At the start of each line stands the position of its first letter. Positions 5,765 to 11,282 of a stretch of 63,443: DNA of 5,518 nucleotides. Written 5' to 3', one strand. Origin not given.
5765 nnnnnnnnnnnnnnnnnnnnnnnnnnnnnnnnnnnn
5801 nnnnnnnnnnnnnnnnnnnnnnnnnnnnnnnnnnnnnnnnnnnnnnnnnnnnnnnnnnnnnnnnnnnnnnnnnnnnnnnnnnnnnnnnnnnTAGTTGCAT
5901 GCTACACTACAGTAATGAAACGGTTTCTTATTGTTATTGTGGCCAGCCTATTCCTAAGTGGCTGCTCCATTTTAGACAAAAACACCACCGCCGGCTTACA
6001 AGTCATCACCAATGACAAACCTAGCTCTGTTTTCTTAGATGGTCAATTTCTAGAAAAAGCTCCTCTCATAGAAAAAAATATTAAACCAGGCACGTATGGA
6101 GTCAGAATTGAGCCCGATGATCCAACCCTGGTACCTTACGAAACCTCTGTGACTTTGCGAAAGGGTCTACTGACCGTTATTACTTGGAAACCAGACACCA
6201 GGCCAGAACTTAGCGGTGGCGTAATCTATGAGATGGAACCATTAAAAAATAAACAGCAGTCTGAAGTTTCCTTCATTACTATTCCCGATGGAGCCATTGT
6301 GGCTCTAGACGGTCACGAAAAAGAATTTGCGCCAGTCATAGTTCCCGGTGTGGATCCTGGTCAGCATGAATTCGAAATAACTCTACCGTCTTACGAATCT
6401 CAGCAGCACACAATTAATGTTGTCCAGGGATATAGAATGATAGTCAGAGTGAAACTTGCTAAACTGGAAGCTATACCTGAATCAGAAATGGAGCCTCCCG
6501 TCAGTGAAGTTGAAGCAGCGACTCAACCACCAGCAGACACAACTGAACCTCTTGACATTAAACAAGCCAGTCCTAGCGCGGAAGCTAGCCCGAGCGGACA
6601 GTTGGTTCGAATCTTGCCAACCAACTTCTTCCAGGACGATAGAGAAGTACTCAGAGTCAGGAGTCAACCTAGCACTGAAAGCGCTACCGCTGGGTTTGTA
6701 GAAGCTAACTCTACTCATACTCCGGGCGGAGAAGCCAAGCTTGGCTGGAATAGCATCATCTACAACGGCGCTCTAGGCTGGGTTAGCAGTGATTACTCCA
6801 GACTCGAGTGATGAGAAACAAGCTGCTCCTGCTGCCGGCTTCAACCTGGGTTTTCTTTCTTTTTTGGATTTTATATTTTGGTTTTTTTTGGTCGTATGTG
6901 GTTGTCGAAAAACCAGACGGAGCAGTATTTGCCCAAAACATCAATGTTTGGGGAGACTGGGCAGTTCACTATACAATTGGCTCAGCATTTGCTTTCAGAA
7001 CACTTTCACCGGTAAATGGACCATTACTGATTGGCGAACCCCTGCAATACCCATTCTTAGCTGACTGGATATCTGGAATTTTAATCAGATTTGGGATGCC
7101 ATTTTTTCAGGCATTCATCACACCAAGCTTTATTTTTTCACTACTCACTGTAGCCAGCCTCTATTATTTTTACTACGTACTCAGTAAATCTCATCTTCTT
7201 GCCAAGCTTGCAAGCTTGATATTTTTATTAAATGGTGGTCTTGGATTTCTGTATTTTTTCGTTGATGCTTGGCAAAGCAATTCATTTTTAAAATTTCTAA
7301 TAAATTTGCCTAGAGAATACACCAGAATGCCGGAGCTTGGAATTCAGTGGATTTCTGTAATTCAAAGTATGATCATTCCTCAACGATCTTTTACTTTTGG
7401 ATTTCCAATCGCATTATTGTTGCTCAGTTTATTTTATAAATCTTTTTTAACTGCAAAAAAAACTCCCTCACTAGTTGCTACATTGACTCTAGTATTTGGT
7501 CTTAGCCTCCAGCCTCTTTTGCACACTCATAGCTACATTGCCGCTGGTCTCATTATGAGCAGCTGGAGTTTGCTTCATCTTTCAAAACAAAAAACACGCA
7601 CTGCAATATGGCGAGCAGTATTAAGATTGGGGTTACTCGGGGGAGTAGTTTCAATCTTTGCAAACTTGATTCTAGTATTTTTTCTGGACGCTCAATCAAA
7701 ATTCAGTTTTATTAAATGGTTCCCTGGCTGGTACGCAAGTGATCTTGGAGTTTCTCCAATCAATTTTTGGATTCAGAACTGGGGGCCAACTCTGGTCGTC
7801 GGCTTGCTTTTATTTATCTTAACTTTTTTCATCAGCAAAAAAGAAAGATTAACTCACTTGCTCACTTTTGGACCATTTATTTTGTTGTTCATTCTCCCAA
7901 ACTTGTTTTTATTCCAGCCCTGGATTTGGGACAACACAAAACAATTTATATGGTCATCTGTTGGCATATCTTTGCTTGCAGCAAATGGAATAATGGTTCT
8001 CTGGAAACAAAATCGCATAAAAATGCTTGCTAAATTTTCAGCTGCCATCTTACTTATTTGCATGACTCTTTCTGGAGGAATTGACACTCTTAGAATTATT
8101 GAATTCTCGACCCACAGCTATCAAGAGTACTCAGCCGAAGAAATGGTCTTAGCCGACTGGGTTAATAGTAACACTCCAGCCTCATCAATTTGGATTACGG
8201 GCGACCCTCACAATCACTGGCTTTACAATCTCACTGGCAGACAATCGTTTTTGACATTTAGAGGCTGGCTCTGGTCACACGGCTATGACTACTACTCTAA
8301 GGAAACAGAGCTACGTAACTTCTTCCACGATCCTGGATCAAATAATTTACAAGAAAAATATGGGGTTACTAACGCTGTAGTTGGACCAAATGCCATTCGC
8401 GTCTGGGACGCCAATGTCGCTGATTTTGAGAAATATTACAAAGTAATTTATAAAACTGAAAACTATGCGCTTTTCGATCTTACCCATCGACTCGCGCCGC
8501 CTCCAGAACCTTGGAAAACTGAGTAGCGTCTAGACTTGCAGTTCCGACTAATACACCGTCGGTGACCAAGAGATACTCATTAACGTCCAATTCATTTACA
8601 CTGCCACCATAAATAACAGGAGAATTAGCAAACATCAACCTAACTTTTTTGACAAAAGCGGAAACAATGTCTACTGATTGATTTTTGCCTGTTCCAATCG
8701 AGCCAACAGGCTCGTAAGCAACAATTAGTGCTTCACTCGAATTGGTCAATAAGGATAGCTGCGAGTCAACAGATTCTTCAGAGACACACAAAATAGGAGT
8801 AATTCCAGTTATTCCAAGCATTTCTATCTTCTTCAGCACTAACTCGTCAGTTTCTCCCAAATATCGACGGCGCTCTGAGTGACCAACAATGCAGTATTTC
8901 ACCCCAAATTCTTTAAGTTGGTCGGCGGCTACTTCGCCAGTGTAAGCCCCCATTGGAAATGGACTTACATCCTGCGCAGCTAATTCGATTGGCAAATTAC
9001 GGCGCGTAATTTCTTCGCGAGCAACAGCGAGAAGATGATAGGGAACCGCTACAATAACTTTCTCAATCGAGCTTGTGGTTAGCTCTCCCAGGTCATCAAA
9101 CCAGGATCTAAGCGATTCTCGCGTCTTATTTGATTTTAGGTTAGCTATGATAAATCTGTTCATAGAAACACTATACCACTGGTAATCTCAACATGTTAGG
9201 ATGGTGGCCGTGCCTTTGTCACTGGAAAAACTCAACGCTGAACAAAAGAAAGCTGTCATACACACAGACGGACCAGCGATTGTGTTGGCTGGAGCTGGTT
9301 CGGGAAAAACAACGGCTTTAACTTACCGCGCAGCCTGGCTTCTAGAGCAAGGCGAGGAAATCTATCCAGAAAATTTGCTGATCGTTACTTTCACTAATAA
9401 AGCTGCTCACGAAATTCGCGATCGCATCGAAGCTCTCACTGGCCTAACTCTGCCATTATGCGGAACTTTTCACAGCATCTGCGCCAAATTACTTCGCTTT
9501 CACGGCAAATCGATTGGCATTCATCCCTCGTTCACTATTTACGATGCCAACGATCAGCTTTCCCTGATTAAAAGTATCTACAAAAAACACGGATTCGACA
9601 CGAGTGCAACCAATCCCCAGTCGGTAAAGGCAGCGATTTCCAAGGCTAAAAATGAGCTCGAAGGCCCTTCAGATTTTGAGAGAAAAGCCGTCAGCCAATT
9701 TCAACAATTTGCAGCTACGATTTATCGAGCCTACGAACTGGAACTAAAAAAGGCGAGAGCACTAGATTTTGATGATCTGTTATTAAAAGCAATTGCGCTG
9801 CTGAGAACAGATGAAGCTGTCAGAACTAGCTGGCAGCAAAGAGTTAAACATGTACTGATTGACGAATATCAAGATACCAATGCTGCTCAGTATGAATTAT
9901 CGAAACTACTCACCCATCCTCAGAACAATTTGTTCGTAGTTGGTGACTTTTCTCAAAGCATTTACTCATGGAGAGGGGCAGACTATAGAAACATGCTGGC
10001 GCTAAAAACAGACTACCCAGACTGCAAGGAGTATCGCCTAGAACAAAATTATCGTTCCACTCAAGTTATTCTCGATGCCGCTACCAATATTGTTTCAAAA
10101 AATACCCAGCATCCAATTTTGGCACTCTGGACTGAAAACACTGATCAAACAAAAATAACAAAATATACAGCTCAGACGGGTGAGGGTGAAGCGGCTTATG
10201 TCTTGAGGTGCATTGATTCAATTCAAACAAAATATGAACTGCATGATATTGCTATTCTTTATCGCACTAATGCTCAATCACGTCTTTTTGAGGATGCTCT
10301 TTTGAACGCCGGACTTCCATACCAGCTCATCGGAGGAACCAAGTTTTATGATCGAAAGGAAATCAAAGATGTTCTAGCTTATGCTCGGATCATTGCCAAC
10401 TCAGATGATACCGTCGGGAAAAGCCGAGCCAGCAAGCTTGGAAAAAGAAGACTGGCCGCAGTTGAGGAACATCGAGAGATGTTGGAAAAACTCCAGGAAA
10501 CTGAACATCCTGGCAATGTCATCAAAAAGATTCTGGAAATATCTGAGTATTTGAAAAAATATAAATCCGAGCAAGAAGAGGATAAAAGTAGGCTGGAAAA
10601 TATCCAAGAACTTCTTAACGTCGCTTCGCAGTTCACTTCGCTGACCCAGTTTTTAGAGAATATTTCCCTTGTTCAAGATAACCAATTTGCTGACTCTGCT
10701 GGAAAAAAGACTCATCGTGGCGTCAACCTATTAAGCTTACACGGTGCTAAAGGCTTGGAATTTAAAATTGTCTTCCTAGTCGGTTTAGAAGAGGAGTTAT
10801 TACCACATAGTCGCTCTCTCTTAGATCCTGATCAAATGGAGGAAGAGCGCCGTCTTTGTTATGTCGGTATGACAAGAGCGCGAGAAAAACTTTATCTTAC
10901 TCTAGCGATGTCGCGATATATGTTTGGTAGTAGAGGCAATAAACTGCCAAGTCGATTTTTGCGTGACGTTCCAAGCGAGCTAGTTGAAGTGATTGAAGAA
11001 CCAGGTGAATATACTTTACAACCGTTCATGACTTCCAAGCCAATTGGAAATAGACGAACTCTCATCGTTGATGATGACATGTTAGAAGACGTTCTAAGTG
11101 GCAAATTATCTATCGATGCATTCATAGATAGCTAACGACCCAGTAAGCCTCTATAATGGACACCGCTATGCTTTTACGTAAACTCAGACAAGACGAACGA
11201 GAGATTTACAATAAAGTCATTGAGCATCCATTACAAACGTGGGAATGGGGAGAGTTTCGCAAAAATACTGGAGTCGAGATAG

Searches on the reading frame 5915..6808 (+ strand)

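Call 45: search_protein_families(library=pfam, proteins=[window:5915-6808:+], max_evalue=0.001)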
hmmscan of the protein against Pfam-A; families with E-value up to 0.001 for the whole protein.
window:5915-6808:+ (298 aa): 2 families
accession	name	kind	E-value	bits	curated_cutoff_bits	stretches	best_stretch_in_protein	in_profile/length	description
PF08308.17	PEGA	-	2.1e-12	47.2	20.8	1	120-183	6-69/71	PEGA domain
PF08239.17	SH3_3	-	1.1e-05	25.9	27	1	245-294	2-52/54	Bacterial SH3 domain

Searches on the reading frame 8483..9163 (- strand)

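Call 45: search_protein_families(library=pfam, proteins=[window:8483-9163:-], max_evalue=0.001)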
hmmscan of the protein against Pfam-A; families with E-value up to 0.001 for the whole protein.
window:8483-9163:- (227 aa): 2 families
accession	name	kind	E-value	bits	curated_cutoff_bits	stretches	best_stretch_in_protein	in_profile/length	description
PF00121.24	TIM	-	1e-51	176.3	20.1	1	4-222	2-244/245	Triosephosphate isomerase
PF00290.26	Trp_syntA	-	0.00066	19.1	27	1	119-213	139-232/259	Tryptophan synthase alpha chain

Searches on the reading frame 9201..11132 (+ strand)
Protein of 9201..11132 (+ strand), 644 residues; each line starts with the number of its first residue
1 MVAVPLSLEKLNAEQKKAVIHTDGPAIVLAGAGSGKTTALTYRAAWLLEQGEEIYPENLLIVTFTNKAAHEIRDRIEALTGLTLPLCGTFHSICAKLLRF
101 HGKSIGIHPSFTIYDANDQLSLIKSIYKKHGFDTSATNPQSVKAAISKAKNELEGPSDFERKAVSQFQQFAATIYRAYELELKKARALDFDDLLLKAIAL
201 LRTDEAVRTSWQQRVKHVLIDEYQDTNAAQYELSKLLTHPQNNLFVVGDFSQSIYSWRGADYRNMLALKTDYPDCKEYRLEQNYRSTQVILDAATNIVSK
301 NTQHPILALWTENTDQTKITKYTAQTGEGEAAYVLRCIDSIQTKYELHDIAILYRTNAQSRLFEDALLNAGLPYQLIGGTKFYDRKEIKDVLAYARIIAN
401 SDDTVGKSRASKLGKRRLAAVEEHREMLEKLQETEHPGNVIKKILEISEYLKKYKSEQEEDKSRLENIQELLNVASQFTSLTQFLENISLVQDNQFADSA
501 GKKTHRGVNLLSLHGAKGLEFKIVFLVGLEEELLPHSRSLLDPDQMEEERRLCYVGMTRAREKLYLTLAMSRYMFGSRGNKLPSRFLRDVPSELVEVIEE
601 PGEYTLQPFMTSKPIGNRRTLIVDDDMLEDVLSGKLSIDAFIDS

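Call 45: search_protein_families(library=pfam, proteins=[window:9201-11132:+], max_evalue=0.001)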
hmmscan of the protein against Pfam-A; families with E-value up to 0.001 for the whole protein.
window:9201-11132:+ (644 aa): 6 families
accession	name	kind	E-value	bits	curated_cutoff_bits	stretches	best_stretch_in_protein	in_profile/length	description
PF00580.27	UvrD-helicase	-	4.1e-84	282.9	23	1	11-273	1-271/271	UvrD/REP helicase N-terminal domain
PF13361.12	UvrD_C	-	6.4e-61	207.1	25.6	1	278-569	1-348/350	UvrD-like helicase C-terminal domain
PF13245.12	AAA_19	-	6.5e-22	78.6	25.1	1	15-256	1-132/134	AAA domain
PF13538.12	UvrD_C_2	-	4.3e-10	39.7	27.4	1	510-567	4-52/52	UvrD-like helicase C-terminal domain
PF13604.12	AAA_30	-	7.8e-08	32.7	27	1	10-77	1-67/191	AAA domain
PF01443.25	Viral_helicase1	-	8.3e-08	32.7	21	0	503-566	172-226/228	Viral superfamily 1 RNA helicase core domain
